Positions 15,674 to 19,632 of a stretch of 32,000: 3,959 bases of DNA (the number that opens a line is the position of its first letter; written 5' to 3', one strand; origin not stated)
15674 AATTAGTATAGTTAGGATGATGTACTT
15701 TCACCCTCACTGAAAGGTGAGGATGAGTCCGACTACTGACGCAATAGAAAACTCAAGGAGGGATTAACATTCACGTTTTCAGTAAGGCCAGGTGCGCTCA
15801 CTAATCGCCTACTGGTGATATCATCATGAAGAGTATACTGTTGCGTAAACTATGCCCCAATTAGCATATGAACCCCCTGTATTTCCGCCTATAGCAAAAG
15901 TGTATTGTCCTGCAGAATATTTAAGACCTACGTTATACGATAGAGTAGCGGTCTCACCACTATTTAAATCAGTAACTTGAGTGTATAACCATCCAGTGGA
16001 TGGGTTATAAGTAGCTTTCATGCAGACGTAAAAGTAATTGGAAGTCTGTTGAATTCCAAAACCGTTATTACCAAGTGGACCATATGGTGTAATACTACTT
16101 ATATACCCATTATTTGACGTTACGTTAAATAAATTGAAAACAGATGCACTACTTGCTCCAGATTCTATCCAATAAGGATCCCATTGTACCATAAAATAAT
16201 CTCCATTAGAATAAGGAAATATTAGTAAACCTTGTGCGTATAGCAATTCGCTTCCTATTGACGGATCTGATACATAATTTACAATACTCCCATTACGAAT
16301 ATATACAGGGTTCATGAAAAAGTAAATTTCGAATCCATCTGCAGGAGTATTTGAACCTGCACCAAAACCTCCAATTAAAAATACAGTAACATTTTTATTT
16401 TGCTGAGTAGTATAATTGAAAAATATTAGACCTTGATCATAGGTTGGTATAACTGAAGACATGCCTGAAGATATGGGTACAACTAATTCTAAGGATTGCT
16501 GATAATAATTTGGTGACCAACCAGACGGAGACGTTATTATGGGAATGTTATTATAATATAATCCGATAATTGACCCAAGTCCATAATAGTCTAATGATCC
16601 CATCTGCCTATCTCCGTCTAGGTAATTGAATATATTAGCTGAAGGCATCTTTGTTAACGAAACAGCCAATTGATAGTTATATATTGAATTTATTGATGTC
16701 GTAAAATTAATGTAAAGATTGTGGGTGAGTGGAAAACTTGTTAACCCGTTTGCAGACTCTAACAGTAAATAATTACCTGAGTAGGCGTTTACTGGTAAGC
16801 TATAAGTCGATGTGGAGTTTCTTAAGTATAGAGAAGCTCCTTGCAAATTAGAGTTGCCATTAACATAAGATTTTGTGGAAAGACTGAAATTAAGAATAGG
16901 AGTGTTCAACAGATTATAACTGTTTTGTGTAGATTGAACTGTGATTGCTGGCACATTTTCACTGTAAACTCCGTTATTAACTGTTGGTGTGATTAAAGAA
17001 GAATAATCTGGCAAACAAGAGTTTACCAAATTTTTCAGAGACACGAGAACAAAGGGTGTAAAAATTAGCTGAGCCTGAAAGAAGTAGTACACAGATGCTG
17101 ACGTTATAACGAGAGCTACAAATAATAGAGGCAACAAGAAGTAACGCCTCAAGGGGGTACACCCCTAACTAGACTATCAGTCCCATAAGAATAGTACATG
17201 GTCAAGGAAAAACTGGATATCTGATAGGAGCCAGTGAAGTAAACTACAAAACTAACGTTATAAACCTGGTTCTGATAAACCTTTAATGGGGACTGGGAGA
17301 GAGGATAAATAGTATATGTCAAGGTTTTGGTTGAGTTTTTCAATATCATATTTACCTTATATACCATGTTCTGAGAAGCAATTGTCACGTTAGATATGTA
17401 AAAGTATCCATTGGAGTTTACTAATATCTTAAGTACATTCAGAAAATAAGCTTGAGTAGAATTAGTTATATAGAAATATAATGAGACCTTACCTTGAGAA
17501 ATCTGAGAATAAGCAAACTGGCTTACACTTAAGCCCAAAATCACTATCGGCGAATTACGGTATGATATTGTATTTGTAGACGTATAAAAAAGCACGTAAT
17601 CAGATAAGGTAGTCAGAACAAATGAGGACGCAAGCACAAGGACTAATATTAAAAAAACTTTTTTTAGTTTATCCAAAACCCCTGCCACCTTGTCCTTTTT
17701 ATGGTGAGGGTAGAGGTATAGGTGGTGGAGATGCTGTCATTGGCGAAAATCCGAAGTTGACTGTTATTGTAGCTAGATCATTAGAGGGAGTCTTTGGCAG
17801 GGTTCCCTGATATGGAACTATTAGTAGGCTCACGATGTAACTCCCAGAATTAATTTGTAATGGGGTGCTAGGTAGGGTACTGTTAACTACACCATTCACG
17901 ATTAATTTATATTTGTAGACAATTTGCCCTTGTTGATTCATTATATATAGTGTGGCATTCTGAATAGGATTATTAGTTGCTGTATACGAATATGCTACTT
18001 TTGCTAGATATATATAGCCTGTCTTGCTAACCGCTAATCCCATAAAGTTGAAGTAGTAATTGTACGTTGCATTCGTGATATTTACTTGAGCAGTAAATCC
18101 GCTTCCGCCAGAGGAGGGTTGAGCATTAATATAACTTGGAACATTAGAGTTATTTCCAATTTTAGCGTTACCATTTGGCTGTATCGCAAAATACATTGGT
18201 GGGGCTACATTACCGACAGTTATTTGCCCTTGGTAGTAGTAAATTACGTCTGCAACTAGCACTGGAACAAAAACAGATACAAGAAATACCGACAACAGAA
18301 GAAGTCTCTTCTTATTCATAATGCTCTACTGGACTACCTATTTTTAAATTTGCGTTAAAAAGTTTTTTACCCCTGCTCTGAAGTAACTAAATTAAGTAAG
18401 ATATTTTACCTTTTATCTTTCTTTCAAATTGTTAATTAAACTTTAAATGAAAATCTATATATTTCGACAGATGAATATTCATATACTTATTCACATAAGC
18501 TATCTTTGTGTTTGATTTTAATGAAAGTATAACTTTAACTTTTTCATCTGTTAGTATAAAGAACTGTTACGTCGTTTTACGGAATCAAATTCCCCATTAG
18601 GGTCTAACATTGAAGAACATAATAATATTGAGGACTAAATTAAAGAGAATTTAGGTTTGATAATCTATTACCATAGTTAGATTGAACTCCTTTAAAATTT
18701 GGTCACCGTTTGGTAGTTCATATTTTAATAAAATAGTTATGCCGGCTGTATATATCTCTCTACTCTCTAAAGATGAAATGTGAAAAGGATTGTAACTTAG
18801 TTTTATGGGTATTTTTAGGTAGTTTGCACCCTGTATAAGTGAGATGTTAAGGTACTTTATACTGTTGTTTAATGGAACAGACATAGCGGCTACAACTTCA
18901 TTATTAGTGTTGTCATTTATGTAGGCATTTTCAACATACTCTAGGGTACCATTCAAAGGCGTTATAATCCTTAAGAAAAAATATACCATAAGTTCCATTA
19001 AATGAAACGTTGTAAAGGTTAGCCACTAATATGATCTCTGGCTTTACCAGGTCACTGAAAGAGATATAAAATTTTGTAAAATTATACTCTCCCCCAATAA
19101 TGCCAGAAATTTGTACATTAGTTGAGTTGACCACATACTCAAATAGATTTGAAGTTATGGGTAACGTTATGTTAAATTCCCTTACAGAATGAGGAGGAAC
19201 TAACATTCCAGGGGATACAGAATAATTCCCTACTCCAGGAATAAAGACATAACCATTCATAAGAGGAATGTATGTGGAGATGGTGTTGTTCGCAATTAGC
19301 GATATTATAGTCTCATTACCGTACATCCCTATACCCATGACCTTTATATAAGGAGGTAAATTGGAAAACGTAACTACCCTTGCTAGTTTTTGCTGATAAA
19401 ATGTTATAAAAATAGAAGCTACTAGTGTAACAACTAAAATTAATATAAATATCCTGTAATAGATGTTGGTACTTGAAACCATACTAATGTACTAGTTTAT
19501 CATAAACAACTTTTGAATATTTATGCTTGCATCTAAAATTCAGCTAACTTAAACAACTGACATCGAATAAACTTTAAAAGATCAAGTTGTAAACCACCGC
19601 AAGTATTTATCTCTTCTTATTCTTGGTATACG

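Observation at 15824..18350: Operon of two paralogous pilin-sized secreted glycoproteins plus a lectin-domain protein: candidate non-type-IV (thread or chaperone-usher-like) surface filament with an adhesin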

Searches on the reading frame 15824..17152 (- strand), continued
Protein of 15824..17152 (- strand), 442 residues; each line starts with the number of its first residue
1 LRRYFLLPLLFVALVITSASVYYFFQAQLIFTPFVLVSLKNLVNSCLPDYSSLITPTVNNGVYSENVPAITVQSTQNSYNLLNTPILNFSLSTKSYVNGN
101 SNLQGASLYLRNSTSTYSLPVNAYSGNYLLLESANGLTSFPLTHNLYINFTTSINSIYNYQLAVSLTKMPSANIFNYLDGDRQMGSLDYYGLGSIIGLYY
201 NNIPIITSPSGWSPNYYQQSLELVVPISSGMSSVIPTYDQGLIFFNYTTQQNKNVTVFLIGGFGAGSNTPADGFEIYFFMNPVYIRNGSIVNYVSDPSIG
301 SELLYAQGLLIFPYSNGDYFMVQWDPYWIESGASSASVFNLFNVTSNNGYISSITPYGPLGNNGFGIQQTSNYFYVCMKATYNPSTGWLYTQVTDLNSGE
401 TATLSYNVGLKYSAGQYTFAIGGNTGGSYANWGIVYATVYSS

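Call 77: find_related_loci(query=A1, collection=metagenome_contigs, flank=6000)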
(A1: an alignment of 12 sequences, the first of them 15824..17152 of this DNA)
Query A1 (442 aa) in metagenome_contigs; peptide patterns used: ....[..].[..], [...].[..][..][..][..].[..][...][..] (x = any residue, [..] = any of these).
485 stretches matched a pattern; 288 encode a relative of the query (tblastn E <= 1e-3); the best 80 are kept; 80 distinct loci.
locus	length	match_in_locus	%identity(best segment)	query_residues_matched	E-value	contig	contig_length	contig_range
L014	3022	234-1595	30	2-436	4e-33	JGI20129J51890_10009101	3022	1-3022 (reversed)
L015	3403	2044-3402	30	2-435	2e-33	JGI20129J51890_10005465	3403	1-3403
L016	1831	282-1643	29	2-436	3e-33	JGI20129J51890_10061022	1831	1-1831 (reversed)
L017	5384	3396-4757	30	2-436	1e-32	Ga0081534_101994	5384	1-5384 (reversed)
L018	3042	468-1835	29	2-436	1e-32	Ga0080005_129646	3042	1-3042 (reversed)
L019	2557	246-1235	32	125-436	4e-32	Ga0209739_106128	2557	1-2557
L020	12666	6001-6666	39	238-435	8e-32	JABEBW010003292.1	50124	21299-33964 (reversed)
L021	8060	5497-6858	29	2-436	1e-31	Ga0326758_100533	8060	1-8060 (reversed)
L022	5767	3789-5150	30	2-436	2e-31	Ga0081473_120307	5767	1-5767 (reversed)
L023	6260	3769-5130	29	2-436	1e-31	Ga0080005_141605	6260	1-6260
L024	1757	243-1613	29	2-436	5e-32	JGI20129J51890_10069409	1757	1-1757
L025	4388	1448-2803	29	2-436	5e-31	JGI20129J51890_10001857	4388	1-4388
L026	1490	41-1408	28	2-436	1e-31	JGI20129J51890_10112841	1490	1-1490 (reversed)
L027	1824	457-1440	33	125-436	9e-31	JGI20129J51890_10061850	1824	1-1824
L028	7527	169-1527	29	2-436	2e-30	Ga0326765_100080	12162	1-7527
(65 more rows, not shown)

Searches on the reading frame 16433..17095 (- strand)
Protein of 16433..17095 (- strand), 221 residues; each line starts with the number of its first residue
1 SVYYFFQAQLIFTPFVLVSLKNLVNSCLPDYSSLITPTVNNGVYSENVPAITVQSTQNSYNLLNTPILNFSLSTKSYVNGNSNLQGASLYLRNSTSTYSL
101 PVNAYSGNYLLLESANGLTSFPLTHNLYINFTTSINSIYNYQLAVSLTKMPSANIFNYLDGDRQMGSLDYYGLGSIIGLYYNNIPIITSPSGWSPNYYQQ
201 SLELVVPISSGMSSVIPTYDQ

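Call 72: predict_structure(alignment_id=A5)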
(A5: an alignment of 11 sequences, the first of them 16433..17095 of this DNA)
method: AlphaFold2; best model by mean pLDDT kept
length: 221 residues; sequences in the alignment: 11
mean_pLDDT: 43.6   pTM: 0.43
mean pLDDT of the five models: 43.6, 41.7, 32.6, 27.5, 27.5
residues with pLDDT >= 90: 3; 70-90: 33; 50-70: 39; < 50: 146
segments of 3 or more residues with pLDDT < 50: 1-59, 136-221
pLDDT, mean of each block of 10 residues (from residue 1): 25 24 21 24 28 35 59 73 78 85 80 65 57 53 43 28 27 27 29 30 35 37 26
secondary structure, 60 per line:
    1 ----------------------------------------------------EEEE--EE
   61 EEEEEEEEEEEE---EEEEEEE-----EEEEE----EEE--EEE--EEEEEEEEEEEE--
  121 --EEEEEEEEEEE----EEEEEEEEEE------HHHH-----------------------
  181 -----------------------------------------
elements in order: E53-56 E59-72 E76-82 E88-92 E97-99 E102-104 E107-118 E123-133 E138-147 H154-157

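Call 74: fold_search(model_id=the predicted structure, library=pdb)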
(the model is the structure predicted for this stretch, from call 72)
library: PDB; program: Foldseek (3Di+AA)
matches with E <= 10: 1462; with E <= 0.001: 0
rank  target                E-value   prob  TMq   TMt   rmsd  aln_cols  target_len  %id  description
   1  3irp                  9.6e-03  0.99  0.26  0.16   8.6       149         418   10  Crystal structure of functional region of UafA from Staphylococcus saprophyticus at 1.50 angstrom resolution (released 2010-09-08)
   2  2l3b_MODEL_1_A        1.1e-02  0.98  0.24  0.38   7.9       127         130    9  Solution NMR structure of the BT_0084 lipoprotein from Bacteroides thetaiotaomicron, Northeast Structural Geno (released 2010-11-10)
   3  3irz                  2.4e-02  0.92  0.24  0.15  11.0       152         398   10  Crystal structure of functional region of UafA from Staphylococcus saprophyticus in P212121 form (released 2010-09-08)
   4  8k2n_B                2.9e-02  0.91  0.21  0.10   6.3       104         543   14  Crystal structure of Group 4 Monosaccharide-releasing beta-N-acetylgalactosaminidase NgaLy from Lacticaseibacillus yic (released 2024-04-24)
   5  8k2n_A                3.2e-02  0.94  0.23  0.11   6.5       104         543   18  Crystal structure of Group 4 Monosaccharide-releasing beta-N-acetylgalactosaminidase NgaLy from Lacticaseibacillus yic (released 2024-04-24)
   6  5tug_A                3.7e-02  0.47  0.14  0.22  13.8        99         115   12  Archaellum periplasmic stator protein complex FlaF and FlaG from Sulfolobus acidocaldarius (released 2018-01-10)
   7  4dxz                  3.9e-02  0.72  0.17  0.31  15.2       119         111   14  crystal structure of a PliG-Ec mutant, a periplasmic lysozyme inhibitor of g-type lysozyme from Escherichia coli (released 2012-06-20)
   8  6pbk_A                3.9e-02  0.57  0.15  0.25  13.6        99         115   13  Archaellum periplasmic stator protein complex FlaF and FlaG from Sulfolobus acidocaldarius (released 2019-11-20)
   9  3is1                  4.6e-02  0.84  0.25  0.16  10.5       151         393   13  Crystal structure of functional region of UafA from Staphylococcus saprophyticus in C2 form at 2.45 angstrom resolution (released 2010-09-08)
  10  7lr3_D                5.6e-02  0.41  0.18  0.30  10.4       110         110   12  Complex of Fab 2/6.14 with domain 3 of P. berghei HAP2 (released 2021-12-15)
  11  6byg_A                5.9e-02  0.93  0.26  0.08   8.7       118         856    6  Crystal structure of the nucleophile mutant (E575A) of the GH2 exo-beta-mannanase from Xanthomonas axonopodis pv. citr (released 2018-07-18)
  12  7wwo_A                5.9e-02  0.85  0.21  0.27   8.5       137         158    9  Dimer form of hypothetical protein TTHA1873 from Thermus thermophilus (released 2022-03-09)
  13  4lba_A                6.2e-02  0.89  0.22  0.40   9.4       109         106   10  Crystal structure of a conjugative transposon lipoprotein (BACEGG_03088) from Bacteroides eggerthii DSM 20697 at 1.70  (released 2013-08-07)
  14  2r39                  6.2e-02  0.82  0.23  0.38   7.0       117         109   12  Crystal structure of FixG-related protein from Vibrio parahaemolyticus (released 2007-09-11)
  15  8gsx                  6.6e-02  0.84  0.23  0.20  10.3       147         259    7  X-ray structure of Clostridium perfringens pili protein B collagen-binding domains (released 2023-06-07)
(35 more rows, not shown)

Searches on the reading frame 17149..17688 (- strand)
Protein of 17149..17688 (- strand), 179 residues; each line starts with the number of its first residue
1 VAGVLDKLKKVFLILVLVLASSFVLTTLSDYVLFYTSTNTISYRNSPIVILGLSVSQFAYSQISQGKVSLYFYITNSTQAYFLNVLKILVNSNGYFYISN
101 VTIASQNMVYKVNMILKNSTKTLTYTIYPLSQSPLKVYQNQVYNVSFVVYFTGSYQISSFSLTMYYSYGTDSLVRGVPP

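Call 3: search_protein_families(library=pfam, proteins=[window:17149-17688:-], max_evalue=1)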
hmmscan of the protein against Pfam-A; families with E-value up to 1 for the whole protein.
window:17149-17688:- (179 aa): 0 families

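Call 4: search_protein_families(library=ncbifam, proteins=[window:17149-17688:-], max_evalue=1)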
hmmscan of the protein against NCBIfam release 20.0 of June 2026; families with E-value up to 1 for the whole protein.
window:17149-17688:- (179 aa): 1 family
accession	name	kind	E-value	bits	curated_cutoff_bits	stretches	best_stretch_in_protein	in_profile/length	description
NF043040.1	corrin_prot_MT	hypoth_equivalog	0.047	13.1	180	1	75-163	124-212/216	corrinoid protein-associated methyltransferase CpaM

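Call 7: search_solved_structures(query=window:17149-17688:-, max_evalue=10)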
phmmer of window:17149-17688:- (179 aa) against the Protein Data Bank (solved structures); distinct sequences matched with E-value up to 10: 0.

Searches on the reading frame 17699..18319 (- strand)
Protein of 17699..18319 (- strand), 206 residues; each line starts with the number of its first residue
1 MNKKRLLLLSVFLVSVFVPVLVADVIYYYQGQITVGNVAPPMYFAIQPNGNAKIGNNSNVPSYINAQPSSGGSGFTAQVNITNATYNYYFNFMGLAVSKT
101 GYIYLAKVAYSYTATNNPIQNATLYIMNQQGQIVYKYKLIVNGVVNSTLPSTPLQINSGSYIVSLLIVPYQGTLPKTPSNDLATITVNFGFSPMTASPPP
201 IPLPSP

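Call 3: search_protein_families(library=pfam, proteins=[window:17699-18319:-], max_evalue=1)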
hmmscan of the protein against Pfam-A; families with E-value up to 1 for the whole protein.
window:17699-18319:- (206 aa): 2 families
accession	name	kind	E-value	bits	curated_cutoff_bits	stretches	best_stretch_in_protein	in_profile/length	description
PF13585.12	CHU_C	-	0.014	16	27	0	118-140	25-47/86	CHU_C Type IX secretion signal domain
PF14469.11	AKAP28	-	0.019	15.2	22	1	79-126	23-69/121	28 kDa A-kinase anchor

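Call 4: search_protein_families(library=ncbifam, proteins=[window:17699-18319:-], max_evalue=1)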
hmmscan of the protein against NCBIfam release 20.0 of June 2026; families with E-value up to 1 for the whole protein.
window:17699-18319:- (206 aa): 1 family
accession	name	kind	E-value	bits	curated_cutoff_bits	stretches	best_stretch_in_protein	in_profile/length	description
NF058629.1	PA0111_fam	equivalog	0.46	10.3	230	0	111-143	131-163/180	PA_0111/PP_0108 family redox-active disulfide protein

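Call 5: search_solved_structures(query=window:17699-18319:-, max_evalue=10, show_alignments=2)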
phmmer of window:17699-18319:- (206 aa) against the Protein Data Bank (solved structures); distinct sequences matched with E-value up to 10: 3.
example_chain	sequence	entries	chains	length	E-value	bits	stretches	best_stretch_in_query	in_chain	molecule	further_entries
7pnb_A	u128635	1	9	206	1.4e-129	433.3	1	1-206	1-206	Sulfolobus acidocaldarius 0406 filament.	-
8rzl_C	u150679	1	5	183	5.7e-115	385.6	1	24-206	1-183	Sulfolobus acidocaldarius threads (0406) filament.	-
9vo4_A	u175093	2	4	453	3.1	11.2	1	78-188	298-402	Probable surface protein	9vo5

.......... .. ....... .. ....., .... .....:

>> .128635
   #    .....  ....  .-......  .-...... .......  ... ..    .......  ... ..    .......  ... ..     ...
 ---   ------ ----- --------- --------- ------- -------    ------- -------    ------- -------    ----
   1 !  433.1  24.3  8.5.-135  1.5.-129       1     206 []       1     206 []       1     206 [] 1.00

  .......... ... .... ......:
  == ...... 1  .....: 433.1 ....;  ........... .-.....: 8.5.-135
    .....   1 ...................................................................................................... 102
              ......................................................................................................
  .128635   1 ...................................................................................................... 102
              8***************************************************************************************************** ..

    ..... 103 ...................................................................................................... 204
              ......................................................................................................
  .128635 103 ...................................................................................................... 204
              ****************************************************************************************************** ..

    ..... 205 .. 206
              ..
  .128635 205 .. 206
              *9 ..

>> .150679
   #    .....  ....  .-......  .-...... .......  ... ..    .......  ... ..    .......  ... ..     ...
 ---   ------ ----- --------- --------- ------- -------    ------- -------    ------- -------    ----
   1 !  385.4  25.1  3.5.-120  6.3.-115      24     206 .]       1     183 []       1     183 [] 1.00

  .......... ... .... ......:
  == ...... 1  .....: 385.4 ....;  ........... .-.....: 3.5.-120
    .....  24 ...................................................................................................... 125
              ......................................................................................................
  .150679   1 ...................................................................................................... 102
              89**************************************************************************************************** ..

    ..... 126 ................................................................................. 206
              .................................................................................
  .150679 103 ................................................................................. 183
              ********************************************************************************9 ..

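Call 27: find_homologous_proteins(query=window:17699-18319:-, max_evalue=0.001)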
Query window:17699-18319:- (206 aa): 2 proteins with E <= 0.001 among 198 candidates.
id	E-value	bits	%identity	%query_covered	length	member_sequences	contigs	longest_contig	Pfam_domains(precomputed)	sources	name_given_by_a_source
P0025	2.9e-124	431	100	100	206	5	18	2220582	-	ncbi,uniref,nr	ncbi:hypothetical protein [Sulfolobus acidocaldarius]|uniref:Uncharacterized protein n=1 Tax=Sulfolo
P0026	1.8e-105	369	84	96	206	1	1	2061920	-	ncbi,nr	ncbi:hypothetical protein SUSAZ_02075 [Sulfolobus acidocaldarius SUSAZ]|nr:hypothetical protein SUSA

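Call 35: search_protein_representatives(protein=window:17699-18319:-)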
Query: 206 residues. Proteins with E-value up to 0.001 (for the whole library): 23; up to 1e-10: 12; up to 1e-30: 1. The best 23 are listed.
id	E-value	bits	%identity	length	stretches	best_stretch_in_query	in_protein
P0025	9.2e-125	430.6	100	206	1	1-206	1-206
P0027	1.9e-25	106.6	40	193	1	5-202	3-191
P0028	1.1e-24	104.0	40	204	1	2-204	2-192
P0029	7.9e-22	94.7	34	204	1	5-202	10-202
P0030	7.8e-20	88.2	38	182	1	15-202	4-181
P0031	5.7e-19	85.4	38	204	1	3-202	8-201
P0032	8.3e-18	81.6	38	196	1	2-196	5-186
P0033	2.4e-15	73.6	38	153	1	1-125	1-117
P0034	2.8e-15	73.4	38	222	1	8-204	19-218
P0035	8.4e-13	65.3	33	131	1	3-126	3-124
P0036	5.1e-12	62.7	37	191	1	2-202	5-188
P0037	5.1e-11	59.5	36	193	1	7-198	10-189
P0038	2.1e-08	50.9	36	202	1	22-177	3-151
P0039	6.4e-08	49.3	32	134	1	1-131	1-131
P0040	1.7e-07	48.0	47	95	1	21-105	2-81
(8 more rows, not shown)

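Call 46: find_related_loci(query=A4, collection=genome_contigs, flank=7000)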
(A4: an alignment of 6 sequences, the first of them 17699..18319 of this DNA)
Query A4 (206 aa) in genome_contigs; peptide patterns used: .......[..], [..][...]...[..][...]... (x = any residue, [..] = any of these).
101 stretches matched a pattern; 4 encode a relative of the query (tblastn E <= 1e-3); 4 distinct loci.
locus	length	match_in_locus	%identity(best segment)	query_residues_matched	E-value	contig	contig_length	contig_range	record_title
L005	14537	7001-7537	39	1-190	4e-30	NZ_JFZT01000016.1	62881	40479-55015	Candidatus Acidianus copahuensis strain ALE1 ctg7180000000527, whole genome shotgun sequence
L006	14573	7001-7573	35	1-202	2e-28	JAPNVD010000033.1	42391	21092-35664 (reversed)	MAG: Sulfolobaceae archaeon isolate CF.Pisc.bin.25 k141_1093424, whole genome shotgun sequence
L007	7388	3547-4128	33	3-202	4e-26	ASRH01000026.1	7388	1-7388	MAG: Candidatus Aramenus sulfurataquae isolate AZ1-illumina contig26, whole genome shotgun sequence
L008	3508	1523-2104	34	1-202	3e-25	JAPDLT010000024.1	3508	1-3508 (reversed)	MAG: Candidatus Rehaiarchaeum fermentans isolate DRTY-4_201912_bins_1 DRTY-4_201912_bins_1_scaffold_24, whole genome sho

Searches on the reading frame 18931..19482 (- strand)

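Call 3: search_protein_families(library=pfam, proteins=[window:18931-19482:-], max_evalue=1)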
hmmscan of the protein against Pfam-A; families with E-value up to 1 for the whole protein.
window:18931-19482:- (183 aa): 1 family
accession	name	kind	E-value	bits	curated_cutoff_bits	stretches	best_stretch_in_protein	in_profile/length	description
PF17216.9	Rrp44_CSD1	-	0.058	13.6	22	1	104-168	8-67/148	Rrp44-like cold shock domain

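Call 4: search_protein_families(library=ncbifam, proteins=[window:18931-19482:-], max_evalue=1)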
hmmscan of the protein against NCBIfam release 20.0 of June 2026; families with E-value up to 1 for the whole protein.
window:18931-19482:- (183 aa): 0 families
